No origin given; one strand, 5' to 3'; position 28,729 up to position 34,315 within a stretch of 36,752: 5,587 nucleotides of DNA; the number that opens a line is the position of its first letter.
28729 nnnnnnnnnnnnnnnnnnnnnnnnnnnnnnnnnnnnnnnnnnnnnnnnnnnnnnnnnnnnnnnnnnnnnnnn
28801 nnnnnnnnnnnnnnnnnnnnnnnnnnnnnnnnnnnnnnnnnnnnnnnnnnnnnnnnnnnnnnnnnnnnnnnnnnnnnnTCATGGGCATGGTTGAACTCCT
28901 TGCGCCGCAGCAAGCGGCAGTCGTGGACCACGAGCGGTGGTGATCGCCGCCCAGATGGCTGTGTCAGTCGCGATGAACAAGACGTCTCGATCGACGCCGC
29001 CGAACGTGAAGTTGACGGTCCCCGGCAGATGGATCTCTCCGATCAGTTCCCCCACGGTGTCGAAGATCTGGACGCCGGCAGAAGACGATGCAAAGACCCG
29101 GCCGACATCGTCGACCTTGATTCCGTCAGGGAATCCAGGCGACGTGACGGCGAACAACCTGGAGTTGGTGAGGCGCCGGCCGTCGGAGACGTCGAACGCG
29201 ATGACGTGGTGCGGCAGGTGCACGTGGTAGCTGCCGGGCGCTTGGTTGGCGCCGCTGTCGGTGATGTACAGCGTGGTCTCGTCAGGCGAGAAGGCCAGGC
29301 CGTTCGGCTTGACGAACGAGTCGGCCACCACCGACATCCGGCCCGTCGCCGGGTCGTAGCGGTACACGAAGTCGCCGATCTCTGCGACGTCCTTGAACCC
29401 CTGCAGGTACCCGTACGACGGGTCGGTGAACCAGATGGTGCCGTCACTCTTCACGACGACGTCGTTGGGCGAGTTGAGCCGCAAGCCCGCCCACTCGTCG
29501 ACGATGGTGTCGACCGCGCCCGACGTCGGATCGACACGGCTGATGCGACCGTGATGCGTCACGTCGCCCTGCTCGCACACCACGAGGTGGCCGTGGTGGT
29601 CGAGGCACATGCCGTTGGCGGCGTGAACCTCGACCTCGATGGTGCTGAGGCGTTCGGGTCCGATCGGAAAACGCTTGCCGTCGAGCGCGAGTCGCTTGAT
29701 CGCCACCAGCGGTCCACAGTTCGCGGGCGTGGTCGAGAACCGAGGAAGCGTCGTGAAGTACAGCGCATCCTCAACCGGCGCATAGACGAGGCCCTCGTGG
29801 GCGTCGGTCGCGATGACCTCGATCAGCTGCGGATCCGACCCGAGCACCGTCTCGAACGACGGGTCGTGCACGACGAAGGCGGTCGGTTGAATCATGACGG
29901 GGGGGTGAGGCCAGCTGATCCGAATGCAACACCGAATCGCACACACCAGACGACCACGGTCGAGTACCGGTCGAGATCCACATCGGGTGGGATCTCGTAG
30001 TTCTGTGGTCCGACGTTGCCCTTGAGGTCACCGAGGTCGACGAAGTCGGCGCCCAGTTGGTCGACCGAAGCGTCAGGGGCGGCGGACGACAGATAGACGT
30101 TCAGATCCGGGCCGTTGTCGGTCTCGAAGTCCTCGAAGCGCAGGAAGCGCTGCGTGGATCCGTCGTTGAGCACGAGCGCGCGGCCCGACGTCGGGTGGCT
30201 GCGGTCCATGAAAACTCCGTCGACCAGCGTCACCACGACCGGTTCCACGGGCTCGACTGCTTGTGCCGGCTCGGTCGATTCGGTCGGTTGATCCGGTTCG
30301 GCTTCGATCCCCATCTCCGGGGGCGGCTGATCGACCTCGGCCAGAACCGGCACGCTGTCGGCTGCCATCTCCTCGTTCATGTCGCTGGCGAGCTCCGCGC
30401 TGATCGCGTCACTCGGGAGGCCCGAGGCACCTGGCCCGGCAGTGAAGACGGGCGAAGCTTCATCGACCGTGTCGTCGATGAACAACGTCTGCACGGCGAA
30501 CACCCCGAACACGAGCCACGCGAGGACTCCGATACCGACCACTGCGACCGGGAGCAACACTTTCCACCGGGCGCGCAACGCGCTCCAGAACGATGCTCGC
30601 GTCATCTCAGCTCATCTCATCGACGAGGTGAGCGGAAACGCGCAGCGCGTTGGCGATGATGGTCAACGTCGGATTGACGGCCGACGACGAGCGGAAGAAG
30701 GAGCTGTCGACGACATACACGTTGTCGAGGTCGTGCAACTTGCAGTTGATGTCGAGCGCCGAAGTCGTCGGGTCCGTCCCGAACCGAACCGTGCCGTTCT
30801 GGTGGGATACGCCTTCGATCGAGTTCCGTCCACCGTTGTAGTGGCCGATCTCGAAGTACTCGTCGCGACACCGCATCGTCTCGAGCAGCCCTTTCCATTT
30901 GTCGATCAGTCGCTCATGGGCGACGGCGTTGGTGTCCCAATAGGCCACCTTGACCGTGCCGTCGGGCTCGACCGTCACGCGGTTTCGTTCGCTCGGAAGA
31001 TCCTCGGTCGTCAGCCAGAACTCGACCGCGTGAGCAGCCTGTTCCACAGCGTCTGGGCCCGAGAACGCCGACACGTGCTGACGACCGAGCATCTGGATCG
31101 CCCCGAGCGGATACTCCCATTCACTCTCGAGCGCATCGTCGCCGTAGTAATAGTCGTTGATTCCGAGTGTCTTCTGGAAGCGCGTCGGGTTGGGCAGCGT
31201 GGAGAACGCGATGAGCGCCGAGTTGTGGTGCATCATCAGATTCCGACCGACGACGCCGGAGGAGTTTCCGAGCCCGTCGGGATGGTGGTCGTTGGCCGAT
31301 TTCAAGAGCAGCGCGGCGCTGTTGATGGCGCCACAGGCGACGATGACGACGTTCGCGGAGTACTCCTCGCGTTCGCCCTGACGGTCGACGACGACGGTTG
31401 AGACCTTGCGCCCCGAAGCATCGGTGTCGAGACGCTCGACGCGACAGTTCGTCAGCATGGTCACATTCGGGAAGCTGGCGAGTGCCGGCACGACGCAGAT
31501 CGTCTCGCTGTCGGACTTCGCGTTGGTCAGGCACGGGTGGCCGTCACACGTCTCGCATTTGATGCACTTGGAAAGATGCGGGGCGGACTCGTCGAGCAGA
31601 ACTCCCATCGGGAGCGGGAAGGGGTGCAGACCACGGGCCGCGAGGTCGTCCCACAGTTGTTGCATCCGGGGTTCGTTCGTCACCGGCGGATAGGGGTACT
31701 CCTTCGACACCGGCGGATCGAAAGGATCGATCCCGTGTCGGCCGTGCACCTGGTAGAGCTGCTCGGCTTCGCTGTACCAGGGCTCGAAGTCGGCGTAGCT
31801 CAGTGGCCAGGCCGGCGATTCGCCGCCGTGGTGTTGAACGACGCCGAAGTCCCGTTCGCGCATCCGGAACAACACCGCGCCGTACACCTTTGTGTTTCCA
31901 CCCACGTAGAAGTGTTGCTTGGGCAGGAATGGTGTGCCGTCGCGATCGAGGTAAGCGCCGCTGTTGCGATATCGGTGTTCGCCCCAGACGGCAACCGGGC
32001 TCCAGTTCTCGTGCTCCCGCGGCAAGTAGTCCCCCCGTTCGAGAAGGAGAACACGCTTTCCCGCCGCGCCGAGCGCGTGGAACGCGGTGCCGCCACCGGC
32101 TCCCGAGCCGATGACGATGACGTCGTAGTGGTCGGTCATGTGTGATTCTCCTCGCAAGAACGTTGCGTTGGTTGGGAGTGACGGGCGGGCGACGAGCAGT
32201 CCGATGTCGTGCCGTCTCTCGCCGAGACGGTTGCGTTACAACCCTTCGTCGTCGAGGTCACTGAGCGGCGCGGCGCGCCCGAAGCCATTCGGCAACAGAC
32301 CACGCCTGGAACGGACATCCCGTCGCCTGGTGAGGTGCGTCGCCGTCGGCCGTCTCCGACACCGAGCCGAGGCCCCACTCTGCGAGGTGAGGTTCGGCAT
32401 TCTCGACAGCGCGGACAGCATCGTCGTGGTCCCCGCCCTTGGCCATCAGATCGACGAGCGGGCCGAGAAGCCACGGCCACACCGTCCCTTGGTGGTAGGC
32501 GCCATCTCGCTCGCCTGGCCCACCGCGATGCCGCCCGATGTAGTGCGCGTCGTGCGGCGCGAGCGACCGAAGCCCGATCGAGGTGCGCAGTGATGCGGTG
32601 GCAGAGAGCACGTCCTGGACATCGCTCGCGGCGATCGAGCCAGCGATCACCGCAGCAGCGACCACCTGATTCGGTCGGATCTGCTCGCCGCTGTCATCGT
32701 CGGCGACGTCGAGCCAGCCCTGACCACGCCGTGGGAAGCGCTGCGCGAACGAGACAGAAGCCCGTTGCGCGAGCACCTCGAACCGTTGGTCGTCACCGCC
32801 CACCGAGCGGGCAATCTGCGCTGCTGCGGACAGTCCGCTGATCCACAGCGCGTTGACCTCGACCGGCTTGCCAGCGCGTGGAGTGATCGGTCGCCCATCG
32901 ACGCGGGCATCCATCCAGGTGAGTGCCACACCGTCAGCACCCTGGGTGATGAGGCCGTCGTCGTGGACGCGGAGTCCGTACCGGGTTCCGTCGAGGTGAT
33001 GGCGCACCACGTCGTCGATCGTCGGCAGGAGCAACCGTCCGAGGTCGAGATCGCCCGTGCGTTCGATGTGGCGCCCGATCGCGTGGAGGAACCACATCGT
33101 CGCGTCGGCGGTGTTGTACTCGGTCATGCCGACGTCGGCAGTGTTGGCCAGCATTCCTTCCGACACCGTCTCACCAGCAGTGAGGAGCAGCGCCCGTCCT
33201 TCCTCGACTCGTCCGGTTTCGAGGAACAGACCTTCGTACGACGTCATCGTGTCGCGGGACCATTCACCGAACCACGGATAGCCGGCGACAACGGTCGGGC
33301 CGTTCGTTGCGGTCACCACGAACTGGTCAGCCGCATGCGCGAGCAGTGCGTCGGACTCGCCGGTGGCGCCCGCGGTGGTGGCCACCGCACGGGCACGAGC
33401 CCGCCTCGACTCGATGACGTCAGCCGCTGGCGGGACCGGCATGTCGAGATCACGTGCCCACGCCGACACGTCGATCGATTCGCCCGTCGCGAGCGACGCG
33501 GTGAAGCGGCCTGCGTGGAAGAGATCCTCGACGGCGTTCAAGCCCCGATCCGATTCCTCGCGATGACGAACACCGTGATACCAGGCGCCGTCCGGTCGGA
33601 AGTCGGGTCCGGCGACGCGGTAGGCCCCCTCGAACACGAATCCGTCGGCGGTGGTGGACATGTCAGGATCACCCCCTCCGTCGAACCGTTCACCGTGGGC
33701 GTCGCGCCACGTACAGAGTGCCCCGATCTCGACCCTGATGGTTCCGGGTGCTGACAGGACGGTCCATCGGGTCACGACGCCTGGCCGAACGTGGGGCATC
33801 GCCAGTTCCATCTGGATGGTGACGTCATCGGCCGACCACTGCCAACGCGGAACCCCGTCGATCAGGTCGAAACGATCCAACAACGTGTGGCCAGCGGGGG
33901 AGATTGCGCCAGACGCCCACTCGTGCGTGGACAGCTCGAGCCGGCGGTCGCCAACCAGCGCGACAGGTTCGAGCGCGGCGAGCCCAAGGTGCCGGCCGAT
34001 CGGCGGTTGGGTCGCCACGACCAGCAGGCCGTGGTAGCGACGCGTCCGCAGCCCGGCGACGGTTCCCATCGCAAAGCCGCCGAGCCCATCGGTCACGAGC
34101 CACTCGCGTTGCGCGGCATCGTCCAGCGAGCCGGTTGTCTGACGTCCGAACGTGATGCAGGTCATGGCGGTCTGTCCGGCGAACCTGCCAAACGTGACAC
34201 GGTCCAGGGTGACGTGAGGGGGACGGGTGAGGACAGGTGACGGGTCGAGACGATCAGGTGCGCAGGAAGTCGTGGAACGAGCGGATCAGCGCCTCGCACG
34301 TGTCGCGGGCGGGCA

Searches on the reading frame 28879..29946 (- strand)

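Call 30: search_protein_families(library=pfam, proteins=[window:28879-29946:-], max_evalue=0.001)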
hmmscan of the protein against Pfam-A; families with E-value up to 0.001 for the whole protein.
window:28879-29946:- (355 aa): 3 families
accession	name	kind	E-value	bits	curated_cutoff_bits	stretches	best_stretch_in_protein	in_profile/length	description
PF08450.18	SGL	-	1.1e-32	114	26.3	1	105-327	37-244/246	SMP-30/Gluconolactonase/LRE-like region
PF03088.22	Str_synth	-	4.6e-06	27.1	25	1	161-228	1-73/89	Strictosidine synthase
PF01731.26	Arylesterase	-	0.00032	21.3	21.3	0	194-234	38-76/86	Arylesterase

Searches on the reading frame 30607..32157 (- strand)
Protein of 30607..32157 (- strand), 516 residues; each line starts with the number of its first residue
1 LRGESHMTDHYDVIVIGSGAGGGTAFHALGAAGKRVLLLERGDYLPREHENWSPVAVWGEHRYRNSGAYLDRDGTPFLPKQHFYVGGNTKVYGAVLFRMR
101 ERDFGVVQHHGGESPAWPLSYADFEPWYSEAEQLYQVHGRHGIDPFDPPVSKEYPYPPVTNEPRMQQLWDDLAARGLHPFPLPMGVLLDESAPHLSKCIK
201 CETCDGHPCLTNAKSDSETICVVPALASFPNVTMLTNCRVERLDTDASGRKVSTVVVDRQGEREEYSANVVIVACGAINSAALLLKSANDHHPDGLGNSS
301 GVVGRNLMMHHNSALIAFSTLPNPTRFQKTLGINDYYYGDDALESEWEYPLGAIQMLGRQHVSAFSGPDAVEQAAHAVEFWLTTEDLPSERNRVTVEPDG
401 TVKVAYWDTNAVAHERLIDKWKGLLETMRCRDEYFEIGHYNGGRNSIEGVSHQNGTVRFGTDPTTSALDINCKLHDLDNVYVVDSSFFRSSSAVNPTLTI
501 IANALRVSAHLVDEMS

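Call 30: search_protein_families(library=pfam, proteins=[window:30607-32157:-], max_evalue=0.001)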
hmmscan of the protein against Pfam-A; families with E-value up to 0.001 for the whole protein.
window:30607-32157:- (516 aa): 7 families
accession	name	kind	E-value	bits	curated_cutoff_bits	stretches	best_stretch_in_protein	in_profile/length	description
PF05199.19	GMC_oxred_C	-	4.3e-16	60.2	24.6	1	443-504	78-139/139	GMC oxidoreductase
PF00732.25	GMC_oxred_N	-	1.2e-13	51.8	23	1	185-310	102-216/218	GMC oxidoreductase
PF00890.30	FAD_binding_2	-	6.1e-09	36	20.4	0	12-44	1-33/414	FAD binding domain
PF01266.30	DAO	-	4.6e-07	30.1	27.9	1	12-283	1-208/353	FAD dependent oxidoreductase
PF07992.20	Pyr_redox_2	-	9.4e-07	29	26.1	0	11-46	1-36/291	Pyridine nucleotide-disulphide oxidoreductase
PF12831.13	FAD_oxidored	-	2.4e-05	24.3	27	0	12-45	1-34/416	FAD dependent oxidoreductase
PF13450.12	NAD_binding_8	-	0.00052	20.7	21.9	0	15-44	1-30/68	NAD(P)-binding Rossmann-like domain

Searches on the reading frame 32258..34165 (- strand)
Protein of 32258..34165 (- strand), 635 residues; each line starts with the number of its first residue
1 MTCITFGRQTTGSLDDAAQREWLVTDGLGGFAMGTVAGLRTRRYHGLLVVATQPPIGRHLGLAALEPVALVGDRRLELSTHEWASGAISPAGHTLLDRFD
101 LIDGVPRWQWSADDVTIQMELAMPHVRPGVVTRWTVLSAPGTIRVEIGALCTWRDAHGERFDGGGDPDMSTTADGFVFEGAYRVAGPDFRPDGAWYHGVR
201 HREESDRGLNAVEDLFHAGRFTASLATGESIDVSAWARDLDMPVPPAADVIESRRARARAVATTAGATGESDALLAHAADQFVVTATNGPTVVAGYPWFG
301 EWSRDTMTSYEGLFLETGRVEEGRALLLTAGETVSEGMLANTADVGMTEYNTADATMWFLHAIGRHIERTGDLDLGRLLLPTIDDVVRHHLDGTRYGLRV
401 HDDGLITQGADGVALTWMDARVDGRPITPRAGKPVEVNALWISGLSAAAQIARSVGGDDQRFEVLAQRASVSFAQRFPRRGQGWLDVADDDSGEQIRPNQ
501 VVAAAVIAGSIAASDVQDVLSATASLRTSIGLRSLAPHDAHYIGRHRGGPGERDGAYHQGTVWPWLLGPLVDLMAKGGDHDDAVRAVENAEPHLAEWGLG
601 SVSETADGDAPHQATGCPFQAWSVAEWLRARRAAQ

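Call 30: search_protein_families(library=pfam, proteins=[window:32258-34165:-], max_evalue=0.001)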
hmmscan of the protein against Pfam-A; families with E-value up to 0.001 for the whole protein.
window:32258-34165:- (635 aa): 2 families
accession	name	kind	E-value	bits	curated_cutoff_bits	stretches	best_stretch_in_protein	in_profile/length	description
PF06202.20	GDE_C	-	6.6e-91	305.4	21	1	278-629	2-367/367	Amylo-alpha-1,6-glucosidase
PF12439.13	GDE_N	-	5.5e-57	193.2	27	1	20-231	1-218/219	Glycogen debranching enzyme N terminal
